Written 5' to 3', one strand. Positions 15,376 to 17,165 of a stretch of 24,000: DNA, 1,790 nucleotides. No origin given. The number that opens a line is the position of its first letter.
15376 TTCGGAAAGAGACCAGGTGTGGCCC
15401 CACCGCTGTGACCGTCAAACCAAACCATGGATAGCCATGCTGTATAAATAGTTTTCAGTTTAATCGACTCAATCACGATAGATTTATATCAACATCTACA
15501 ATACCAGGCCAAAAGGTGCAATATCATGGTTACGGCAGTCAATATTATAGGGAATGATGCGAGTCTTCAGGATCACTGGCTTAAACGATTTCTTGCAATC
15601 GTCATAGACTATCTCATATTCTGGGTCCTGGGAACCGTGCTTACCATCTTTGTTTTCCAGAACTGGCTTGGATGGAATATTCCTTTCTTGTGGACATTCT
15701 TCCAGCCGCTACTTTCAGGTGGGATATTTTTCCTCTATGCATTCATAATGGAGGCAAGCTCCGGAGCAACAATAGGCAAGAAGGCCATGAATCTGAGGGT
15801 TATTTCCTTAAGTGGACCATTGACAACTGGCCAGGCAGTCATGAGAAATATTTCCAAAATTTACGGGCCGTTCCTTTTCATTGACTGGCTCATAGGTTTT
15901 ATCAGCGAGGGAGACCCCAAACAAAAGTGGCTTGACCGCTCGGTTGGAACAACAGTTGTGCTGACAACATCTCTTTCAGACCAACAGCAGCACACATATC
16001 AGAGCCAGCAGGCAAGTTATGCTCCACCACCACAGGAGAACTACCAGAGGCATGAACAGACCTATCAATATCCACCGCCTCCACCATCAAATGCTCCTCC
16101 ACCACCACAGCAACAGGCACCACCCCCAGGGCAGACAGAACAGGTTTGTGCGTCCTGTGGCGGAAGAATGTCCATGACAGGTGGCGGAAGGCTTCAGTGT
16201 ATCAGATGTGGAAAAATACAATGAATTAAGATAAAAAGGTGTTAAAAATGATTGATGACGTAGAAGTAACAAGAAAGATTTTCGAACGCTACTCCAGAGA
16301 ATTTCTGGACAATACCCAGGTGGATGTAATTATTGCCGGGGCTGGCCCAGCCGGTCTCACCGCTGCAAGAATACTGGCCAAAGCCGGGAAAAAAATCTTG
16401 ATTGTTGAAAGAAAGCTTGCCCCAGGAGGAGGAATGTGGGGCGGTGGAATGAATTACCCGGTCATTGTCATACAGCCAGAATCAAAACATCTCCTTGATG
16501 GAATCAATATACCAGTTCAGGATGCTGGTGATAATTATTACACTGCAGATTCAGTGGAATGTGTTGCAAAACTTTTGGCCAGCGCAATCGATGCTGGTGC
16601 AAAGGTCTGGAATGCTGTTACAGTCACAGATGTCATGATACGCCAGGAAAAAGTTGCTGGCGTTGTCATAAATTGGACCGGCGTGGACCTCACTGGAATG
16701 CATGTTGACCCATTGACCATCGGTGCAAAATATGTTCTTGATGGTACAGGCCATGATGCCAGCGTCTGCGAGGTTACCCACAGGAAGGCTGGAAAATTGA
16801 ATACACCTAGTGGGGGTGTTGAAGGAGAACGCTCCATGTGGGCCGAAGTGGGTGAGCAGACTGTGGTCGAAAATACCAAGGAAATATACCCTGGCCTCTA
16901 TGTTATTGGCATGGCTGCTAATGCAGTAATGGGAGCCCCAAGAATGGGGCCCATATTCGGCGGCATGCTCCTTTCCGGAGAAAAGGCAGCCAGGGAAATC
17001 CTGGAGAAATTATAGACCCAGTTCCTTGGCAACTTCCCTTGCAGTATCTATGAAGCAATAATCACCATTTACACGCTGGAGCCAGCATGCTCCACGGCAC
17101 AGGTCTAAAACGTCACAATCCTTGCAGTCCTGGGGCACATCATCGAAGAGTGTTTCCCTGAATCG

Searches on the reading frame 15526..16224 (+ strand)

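Call 6: search_protein_families(library=pfam, proteins=[window:15526-16224:+], max_evalue=0.01)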
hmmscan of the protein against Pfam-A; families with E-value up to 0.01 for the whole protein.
window:15526-16224:+ (232 aa): 1 family
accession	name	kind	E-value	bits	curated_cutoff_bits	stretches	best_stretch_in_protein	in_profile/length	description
PF06271.18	RDD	-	6.2e-17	62.6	24.1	1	18-138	4-134/137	RDD family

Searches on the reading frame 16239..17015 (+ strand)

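Call 6: search_protein_families(library=pfam, proteins=[window:16239-17015:+], max_evalue=0.01)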
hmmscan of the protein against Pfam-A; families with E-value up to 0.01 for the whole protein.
window:16239-17015:+ (258 aa): 10 families
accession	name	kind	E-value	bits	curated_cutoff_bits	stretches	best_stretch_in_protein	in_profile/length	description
PF01946.23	Thi4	-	4e-80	268.9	26.2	1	11-240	1-235/235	Thi4 family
PF12831.13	FAD_oxidored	-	8.3e-10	38.9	27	1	29-172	1-146/416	FAD dependent oxidoreductase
PF01266.30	DAO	-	6.2e-08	33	27.9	1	29-65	1-37/353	FAD dependent oxidoreductase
PF00890.30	FAD_binding_2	-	8.6e-08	32.2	20.4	1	29-61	1-33/414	FAD binding domain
PF01494.25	FAD_binding_3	-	3.5e-07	30.2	22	1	28-59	2-33/349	FAD binding domain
PF13450.12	NAD_binding_8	-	1.5e-06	28.8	21.9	1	32-64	1-33/68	NAD(P)-binding Rossmann-like domain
PF07992.20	Pyr_redox_2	-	3.6e-06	27.1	26.1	1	29-115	2-58/291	Pyridine nucleotide-disulphide oxidoreductase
PF03486.20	HI0933_like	-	0.00014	21.8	50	1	29-63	2-36/244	HI0933-like protein Rossmann domain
PF13738.12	Pyr_redox_3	-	0.0015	18.3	30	1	31-59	1-30/305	Pyridine nucleotide-disulphide oxidoreductase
PF01134.28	GIDA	-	0.0096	15.4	22.1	1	29-60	1-32/391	Glucose inhibited division protein A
